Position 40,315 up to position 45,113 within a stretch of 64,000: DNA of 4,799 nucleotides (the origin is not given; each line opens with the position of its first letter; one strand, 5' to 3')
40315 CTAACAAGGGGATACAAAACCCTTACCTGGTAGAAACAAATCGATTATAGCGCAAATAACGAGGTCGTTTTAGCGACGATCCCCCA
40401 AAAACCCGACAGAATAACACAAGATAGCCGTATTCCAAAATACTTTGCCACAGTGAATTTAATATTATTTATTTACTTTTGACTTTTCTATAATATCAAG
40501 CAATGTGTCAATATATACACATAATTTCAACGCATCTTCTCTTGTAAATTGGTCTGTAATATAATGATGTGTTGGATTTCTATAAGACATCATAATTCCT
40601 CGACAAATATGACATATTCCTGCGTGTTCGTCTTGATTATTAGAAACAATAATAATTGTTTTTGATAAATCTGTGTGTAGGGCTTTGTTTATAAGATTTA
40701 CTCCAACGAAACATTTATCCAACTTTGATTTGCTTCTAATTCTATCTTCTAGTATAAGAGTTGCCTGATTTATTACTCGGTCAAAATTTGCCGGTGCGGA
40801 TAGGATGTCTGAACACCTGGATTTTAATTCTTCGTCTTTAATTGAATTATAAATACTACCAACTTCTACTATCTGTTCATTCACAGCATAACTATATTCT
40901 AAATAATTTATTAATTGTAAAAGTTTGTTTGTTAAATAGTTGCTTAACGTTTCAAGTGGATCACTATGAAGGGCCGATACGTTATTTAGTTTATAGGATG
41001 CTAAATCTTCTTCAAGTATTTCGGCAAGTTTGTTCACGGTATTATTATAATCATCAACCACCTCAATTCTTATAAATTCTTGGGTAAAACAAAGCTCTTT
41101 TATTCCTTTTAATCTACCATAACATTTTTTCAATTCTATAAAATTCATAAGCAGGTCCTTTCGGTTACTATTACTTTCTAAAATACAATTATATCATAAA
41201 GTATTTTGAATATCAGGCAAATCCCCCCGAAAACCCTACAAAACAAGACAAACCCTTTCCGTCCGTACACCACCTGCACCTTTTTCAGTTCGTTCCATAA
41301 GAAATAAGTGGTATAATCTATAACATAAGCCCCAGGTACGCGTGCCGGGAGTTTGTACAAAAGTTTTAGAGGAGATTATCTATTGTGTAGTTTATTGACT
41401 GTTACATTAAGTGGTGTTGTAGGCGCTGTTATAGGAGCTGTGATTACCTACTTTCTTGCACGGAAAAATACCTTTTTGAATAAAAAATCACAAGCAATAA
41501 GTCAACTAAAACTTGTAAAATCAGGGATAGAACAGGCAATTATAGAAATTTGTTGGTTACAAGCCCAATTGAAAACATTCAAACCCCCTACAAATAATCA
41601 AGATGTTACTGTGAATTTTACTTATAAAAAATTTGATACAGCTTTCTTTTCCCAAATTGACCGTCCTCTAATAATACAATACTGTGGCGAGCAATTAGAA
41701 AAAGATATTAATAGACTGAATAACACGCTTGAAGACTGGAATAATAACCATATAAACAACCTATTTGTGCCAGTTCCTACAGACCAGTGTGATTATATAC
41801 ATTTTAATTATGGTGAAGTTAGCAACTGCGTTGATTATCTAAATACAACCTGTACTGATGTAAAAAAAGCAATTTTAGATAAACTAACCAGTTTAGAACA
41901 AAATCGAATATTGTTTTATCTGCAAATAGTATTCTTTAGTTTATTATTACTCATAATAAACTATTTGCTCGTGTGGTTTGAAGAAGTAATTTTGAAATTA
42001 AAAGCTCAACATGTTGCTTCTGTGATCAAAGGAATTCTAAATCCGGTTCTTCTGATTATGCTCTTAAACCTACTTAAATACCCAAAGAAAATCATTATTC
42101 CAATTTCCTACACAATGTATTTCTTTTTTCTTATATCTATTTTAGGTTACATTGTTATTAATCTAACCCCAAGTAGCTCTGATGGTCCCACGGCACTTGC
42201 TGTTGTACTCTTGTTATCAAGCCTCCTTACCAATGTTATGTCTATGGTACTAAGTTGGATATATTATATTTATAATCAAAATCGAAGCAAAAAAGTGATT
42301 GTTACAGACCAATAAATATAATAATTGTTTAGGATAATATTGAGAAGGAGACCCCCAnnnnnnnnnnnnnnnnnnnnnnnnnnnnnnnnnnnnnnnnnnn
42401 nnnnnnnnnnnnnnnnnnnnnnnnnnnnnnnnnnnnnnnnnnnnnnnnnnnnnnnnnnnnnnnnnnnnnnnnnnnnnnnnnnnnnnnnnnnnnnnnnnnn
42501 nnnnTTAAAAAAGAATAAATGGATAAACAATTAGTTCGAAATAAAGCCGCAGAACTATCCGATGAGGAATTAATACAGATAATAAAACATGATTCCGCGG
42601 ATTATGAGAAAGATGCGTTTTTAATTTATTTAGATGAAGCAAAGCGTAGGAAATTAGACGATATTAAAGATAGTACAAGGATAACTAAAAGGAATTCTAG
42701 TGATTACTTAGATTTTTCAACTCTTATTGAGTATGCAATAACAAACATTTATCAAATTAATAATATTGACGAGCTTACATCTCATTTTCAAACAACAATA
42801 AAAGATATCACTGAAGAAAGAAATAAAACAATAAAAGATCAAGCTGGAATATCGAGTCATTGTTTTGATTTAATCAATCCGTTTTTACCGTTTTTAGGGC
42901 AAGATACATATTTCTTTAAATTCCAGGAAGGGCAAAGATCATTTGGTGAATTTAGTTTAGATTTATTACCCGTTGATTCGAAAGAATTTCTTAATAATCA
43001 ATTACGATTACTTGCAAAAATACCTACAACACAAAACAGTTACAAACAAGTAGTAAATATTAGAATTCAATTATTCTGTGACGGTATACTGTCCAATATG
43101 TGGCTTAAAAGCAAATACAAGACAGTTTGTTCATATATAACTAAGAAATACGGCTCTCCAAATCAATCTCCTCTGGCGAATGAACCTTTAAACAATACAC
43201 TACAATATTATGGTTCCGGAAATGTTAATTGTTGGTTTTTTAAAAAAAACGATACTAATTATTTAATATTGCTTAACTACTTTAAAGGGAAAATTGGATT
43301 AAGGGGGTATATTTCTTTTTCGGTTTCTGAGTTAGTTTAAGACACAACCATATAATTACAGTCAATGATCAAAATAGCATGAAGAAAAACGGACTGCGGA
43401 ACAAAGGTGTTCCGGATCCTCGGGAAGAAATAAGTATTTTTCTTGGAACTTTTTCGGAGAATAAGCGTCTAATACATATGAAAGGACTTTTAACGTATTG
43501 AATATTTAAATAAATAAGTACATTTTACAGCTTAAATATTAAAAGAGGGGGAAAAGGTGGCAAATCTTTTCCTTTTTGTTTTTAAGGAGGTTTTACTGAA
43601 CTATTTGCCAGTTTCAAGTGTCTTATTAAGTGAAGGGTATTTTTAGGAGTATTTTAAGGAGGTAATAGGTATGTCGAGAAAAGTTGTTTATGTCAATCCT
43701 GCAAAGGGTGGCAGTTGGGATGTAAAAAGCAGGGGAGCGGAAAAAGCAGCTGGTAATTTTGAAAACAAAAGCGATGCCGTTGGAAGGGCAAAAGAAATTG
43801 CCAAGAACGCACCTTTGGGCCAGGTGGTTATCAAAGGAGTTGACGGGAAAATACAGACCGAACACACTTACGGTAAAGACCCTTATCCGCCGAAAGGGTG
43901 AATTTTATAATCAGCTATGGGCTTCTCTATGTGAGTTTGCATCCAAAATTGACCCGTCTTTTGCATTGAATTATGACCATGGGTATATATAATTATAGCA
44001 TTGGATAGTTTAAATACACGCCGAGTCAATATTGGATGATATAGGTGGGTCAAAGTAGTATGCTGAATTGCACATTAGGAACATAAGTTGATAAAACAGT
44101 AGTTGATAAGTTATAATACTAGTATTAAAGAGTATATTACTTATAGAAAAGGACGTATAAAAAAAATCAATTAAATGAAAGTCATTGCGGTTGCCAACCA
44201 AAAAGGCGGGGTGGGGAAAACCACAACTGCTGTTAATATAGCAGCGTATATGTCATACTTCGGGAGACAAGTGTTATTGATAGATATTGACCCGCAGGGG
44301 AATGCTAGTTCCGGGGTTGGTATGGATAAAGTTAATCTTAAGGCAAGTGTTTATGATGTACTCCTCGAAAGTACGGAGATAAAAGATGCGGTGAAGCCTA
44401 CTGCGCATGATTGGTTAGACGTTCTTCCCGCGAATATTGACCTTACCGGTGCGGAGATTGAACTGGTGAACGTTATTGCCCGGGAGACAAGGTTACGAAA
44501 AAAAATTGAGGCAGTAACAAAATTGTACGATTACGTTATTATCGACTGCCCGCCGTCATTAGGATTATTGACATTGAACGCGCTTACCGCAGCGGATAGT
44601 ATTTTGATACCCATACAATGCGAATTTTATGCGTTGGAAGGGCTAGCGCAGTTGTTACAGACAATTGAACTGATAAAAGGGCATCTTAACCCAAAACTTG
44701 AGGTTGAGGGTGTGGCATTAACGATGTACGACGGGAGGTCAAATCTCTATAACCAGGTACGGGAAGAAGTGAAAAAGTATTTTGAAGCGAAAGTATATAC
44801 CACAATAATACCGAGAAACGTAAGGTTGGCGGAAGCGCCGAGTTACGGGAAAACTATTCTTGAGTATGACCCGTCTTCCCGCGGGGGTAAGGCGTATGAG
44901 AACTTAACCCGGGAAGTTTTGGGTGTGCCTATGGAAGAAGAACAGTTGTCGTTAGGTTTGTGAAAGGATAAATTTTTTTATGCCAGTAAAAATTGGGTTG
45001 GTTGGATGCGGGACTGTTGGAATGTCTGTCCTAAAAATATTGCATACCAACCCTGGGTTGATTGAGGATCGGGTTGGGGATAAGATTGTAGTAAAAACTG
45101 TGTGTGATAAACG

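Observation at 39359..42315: HEPN (Ymh-type) predicted RNase sandwiched between two multi-pass membrane proteins: candidate abortive-infection module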

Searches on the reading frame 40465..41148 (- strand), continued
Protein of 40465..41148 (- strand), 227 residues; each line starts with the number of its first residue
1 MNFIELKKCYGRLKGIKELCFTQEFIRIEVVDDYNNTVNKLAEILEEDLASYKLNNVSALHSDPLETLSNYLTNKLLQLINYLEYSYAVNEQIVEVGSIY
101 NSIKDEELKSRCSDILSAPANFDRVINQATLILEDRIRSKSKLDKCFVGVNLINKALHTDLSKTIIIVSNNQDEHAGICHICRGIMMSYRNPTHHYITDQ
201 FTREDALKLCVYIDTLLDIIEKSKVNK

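Call 96: search_protein_families(library=pfam, proteins=[L033:6952-8064:+, L037:6938-7975:-, L031:5487-6005:+, L031:5018-5425:+, L031:7104-7784:+, L036:4896-5756:+, L036:6761-7654:+, L047:5611-6729:+, L027:6803-7708:-, L035:4617-5717:+], max_evalue=0.001)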
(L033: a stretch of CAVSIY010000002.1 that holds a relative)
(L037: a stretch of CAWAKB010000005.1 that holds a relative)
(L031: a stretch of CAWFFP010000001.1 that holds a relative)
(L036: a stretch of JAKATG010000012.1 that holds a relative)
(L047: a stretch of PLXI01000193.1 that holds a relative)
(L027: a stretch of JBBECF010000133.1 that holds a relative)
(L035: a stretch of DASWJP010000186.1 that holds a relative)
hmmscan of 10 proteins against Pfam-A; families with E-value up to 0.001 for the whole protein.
L033:6952-8064:+ (371 aa): 3 families
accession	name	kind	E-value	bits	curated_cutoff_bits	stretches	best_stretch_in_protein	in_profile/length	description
PF01494.25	FAD_binding_3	-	7.4e-19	68.6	22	1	3-335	5-345/349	FAD binding domain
PF13450.12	NAD_binding_8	-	0.00046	20.9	21.9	1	4-34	1-31/68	NAD(P)-binding Rossmann-like domain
PF01266.30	DAO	-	0.00056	20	27.9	0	2-92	2-102/353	FAD dependent oxidoreductase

L037:6938-7975:- (346 aa): 3 families
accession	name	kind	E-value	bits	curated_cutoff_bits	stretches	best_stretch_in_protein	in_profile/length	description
PF12833.13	HTH_18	-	1.2e-14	54.8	33.6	1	255-329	2-76/80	Helix-turn-helix domain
PF20240.3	DUF6597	-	1.9e-06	28.3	27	1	135-184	56-101/103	Domain of unknown function (DUF6597)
PF00165.29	HTH_AraC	-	0.00032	21.2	26.6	0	256-278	16-38/42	Bacterial regulatory helix-turn-helix proteins, AraC family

L031:5487-6005:+ (173 aa): 0 families

L031:5018-5425:+ (136 aa): 0 families

L031:7104-7784:+ (227 aa): 0 families

L036:4896-5756:+ (287 aa): 0 families

L036:6761-7654:+ (298 aa): 0 families

L047:5611-6729:+ (373 aa): 0 families

L027:6803-7708:- (302 aa): 2 families
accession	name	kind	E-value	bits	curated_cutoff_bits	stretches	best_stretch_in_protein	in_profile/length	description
PF00155.27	Aminotran_1_2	-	2.2e-53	182.2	19.7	1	10-297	70-361/361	Aminotransferase class I and II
PF01053.26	Cys_Met_Meta_PP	-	0.00012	21.2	27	1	7-119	69-174/381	Cys/Met metabolism PLP-dependent enzyme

L035:4617-5717:+ (367 aa): 4 families
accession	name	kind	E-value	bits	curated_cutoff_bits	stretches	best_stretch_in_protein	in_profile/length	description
PF22725.1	GFO_IDH_MocA_C3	-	4.7e-22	78.7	27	1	128-247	2-123/124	GFO/IDH/MocA C-terminal domain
PF01408.29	GFO_IDH_MocA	-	4.8e-21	76.1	24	1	5-110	1-112/120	Oxidoreductase family, NAD-binding Rossmann fold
PF02894.22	GFO_IDH_MocA_C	-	1.5e-12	48.2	22.9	1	134-331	4-211/218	Oxidoreductase family, C-terminal alpha/beta domain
PF02629.25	CoA_binding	-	0.00015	22.9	22.3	1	3-84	2-87/97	CoA binding domain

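Call 101: search_dna_similar(query=window:40465-41148:-, collection=plasmids, mode=protein, max_evalue=0.001, max_rows=15)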
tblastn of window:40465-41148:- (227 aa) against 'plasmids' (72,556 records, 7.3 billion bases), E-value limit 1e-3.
Records with a match: 2; places in all: 3; records where one place covers at least 80% of the query: 0.
Best place of each record, by identity: <60% 2.
By first word of the organism name: Halosimplex 1; Natrinema 1.
By predicted mobility (MOB-suite, as given by PLSDB): non-mobilizable 2.
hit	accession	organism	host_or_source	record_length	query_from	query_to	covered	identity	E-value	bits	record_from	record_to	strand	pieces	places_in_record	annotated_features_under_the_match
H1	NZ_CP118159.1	Halosimplex aquaticum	cell culture,solar salterns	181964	120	222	45%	26.2%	3e-5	52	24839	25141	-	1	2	TIGR02391 family protein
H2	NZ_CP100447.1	Natrinema caseinilyticum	marine sediment,sediment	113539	120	222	45%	26.2%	4e-5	51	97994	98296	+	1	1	TIGR02391 family protein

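Call 102: search_dna_similar(query=window:40465-41148:-, collection=phages, mode=protein, max_evalue=0.001, max_rows=15)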
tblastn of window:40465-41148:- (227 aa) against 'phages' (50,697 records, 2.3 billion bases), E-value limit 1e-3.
No match.

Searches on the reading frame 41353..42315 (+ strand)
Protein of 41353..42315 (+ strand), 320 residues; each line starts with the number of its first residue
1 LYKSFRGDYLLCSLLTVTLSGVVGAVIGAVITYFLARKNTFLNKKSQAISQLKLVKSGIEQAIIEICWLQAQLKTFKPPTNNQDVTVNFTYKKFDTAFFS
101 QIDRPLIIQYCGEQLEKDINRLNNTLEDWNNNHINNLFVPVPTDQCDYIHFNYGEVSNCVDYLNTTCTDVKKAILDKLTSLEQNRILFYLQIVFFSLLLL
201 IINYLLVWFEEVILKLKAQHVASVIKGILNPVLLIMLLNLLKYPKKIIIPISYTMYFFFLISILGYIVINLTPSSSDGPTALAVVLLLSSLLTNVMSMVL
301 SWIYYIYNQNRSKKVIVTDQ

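Call 3: search_protein_families(library=pfam, proteins=[window:41353-42315:+], max_evalue=0.1)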
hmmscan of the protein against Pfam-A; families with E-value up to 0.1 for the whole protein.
window:41353-42315:+ (320 aa): 0 families

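Call 4: search_protein_families(library=ncbifam, proteins=[window:41353-42315:+], max_evalue=0.1)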
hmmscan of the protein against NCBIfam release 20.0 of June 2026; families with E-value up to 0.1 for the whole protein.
window:41353-42315:+ (320 aa): 1 family
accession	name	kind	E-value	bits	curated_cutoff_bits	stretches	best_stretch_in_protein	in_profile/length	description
NF053524.1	thylo_ssl2009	equivalog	0.0086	16.8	58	0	21-49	15-41/90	ssl2009 family thylakoid membrane protein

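Call 5: search_protein_families(library=padloc, proteins=[window:41353-42315:+], max_evalue=0.1)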
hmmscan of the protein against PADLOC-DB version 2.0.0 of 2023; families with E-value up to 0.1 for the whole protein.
window:41353-42315:+ (320 aa): 1 family
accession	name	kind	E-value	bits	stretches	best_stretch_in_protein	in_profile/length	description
PDLC03842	LeoB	-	0.02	11.8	0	108-179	304-375/568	-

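Call 19: find_homologous_proteins(query=window:41353-42315:+)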
Query window:41353-42315:+ (320 aa): 1 proteins with E <= 0.001 among 6396 candidates.
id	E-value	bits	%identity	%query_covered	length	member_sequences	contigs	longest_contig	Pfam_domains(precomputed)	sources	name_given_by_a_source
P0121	6.1e-197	671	100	97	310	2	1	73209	-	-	-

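Call 47: search_protein_families(library=phrogs, proteins=[window:41353-42315:+], max_evalue=0.01)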
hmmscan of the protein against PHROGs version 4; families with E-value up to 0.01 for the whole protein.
window:41353-42315:+ (320 aa): 0 families

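Call 72: search_protein_representatives(protein=window:41353-42315:+)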
Query: 320 residues. Proteins with E-value up to 0.001 (for the whole library): 1; up to 1e-10: 1; up to 1e-30: 1. The best 1 are listed.
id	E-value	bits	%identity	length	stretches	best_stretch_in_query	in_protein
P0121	1.9e-197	671.1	100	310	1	11-320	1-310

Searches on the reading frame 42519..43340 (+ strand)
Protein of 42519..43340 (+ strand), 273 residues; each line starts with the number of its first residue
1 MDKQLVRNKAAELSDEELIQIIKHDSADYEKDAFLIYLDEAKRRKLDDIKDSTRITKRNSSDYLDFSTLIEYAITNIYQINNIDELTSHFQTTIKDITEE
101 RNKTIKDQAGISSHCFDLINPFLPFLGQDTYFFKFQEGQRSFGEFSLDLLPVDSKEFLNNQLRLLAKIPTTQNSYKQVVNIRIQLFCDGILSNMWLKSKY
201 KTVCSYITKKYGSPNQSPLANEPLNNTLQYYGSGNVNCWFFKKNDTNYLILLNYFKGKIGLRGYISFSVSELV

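Call 3: search_protein_families(library=pfam, proteins=[window:42519-43340:+], max_evalue=0.1)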
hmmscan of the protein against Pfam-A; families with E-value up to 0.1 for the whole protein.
window:42519-43340:+ (273 aa): 1 family
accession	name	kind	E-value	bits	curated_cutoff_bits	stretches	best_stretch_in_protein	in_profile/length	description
PF23285.1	DUF7078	-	0.02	15.6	23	1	69-101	40-72/89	Domain of unknown function (DUF7078)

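Call 4: search_protein_families(library=ncbifam, proteins=[window:42519-43340:+], max_evalue=0.1)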
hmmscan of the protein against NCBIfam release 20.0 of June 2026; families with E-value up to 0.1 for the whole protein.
window:42519-43340:+ (273 aa): 0 families

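Call 5: search_protein_families(library=padloc, proteins=[window:42519-43340:+], max_evalue=0.1)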
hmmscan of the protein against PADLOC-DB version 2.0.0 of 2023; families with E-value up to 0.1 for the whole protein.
window:42519-43340:+ (273 aa): 0 families

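Call 47: search_protein_families(library=phrogs, proteins=[window:42519-43340:+], max_evalue=0.01)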
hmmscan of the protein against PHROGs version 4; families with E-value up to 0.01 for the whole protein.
window:42519-43340:+ (273 aa): 0 families

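Call 92: find_related_loci(query=window:42519-43340:+, collection=viral_contigs, flank=8000)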
Query window:42519-43340:+ (273 aa) in viral_contigs; peptide patterns used: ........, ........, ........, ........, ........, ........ (x = any residue, [..] = any of these).
4 stretches matched a pattern, but none encodes a relative of the query by tblastn (E <= 1e-3).

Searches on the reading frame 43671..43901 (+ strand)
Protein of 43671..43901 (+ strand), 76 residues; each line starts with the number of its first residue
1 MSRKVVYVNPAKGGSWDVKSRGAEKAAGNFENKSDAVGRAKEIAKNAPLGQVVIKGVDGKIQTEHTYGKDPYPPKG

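Call 3: search_protein_families(library=pfam, proteins=[window:43671-43901:+], max_evalue=0.1)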
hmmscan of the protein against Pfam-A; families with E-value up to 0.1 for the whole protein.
window:43671-43901:+ (76 aa): 2 families
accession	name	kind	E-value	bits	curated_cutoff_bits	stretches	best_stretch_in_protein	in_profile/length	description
PF09954.14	DUF2188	-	2.7e-16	59.9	22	1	7-67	2-62/62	Uncharacterized protein conserved in bacteria (DUF2188)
PF08334.16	T2SSG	-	0.098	13.2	21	0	3-35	72-104/108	Type II secretion system (T2SS), protein G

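Call 4: search_protein_families(library=ncbifam, proteins=[window:43671-43901:+], max_evalue=0.1)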
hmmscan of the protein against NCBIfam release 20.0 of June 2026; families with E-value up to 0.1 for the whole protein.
window:43671-43901:+ (76 aa): 0 families

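Call 5: search_protein_families(library=padloc, proteins=[window:43671-43901:+], max_evalue=0.1)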
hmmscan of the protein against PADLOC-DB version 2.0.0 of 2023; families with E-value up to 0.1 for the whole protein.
window:43671-43901:+ (76 aa): 2 families
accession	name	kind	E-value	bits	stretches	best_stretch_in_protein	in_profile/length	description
PDLC04941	PDC-S16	-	9.7e-23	78.8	1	1-76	1-75/75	-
PDLC04942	PDC-S16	-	8.5e-21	72.5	1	1-76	1-75/75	-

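Call 47: search_protein_families(library=phrogs, proteins=[window:43671-43901:+], max_evalue=0.01)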
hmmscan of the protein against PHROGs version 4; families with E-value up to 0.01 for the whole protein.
window:43671-43901:+ (76 aa): 2 families
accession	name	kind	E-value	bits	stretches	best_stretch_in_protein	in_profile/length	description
phrog_3220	-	unknown function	9.9e-20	71.6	1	7-76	6-74/74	-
phrog_22338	-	unknown function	1.2e-07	32.9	1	9-76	141-207/207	-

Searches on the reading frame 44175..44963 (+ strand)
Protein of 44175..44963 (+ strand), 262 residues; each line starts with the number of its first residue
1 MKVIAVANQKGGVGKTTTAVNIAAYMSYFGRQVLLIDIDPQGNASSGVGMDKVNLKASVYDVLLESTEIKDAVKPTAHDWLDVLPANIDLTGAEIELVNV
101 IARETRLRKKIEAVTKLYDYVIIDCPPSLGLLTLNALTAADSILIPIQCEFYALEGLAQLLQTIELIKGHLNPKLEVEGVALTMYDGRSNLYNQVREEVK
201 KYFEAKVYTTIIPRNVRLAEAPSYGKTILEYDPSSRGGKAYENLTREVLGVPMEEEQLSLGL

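Call 48: search_protein_families(library=pfam, proteins=[window:44175-44963:+], max_evalue=0.001)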
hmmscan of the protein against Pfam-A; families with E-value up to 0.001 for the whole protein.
window:44175-44963:+ (262 aa): 7 families
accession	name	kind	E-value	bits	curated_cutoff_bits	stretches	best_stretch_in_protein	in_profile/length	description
PF13614.12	AAA_31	-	6.5e-70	235.1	27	1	1-177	1-177/177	AAA domain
PF01656.29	CbiA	-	1.9e-29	102.6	25.4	1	4-228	1-125/125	CobQ/CobB/MinD/ParA nucleotide binding domain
PF09140.17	MipZ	-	3.8e-13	49.8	20.7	1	3-160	2-142/262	ATPase MipZ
PF10609.15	ParA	-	2e-11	44.2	27.1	1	2-136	4-130/246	NUBPL iron-transfer P-loop NTPase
PF00142.24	Fer4_NifH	-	4.3e-10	40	25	1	9-249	7-245/271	4Fe-4S iron sulfur cluster binding proteins, NifH/frxC family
PF02374.21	ArsA_ATPase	-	1.1e-08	35.1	24.3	1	2-134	2-144/305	Anion-transporting ATPase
PF06564.18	CBP_BcsQ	-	1.5e-08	34.9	21.3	1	1-148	1-146/234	Cellulose biosynthesis protein BcsQ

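Call 66: find_encoding_contigs(protein=window:44175-44963:+, flank=10000, max_places=6)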
Protein window:44175-44963:+ (262 aa): 3 contigs read that carry it; 2 places shown.
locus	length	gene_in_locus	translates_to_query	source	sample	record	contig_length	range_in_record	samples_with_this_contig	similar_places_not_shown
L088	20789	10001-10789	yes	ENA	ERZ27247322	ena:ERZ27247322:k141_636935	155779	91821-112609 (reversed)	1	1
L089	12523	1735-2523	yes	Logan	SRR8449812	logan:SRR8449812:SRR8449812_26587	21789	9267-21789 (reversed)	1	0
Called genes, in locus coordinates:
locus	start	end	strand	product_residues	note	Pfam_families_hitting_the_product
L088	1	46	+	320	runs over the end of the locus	PF13354:Beta-lactamase2, PF00768:Peptidase_S11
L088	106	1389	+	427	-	PF13200:DUF4015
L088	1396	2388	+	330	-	PF00535:Glycos_transf_2, PF10111:Glyco_tranf_2_2 (weak)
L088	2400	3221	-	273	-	PF23023:Anti-Pycsar_Apyc1, PF00753:Lactamase_B, PF12706:Lactamase_B_2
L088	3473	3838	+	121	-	PF10543:ORF6N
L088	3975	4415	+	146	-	-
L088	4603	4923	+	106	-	-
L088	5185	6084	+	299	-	-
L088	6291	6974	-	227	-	PF09509:Hypoth_Ymh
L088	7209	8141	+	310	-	-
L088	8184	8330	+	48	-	PF18930:DUF5679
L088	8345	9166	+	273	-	-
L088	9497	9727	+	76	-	PF09954:DUF2188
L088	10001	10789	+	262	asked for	PF00142:Fer4_NifH, PF01656:CbiA, PF02374:ArsA_ATPase, PF06564:CBP_BcsQ, PF09140:MipZ, PF10609:ParA, PF13614:AAA_31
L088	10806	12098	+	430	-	PF03447:NAD_binding_3, PF00742:Homoserine_dh, PF01842:ACT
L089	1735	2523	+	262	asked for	PF00142:Fer4_NifH, PF01656:CbiA, PF02374:ArsA_ATPase, PF06564:CBP_BcsQ, PF09140:MipZ, PF10609:ParA, PF13614:AAA_31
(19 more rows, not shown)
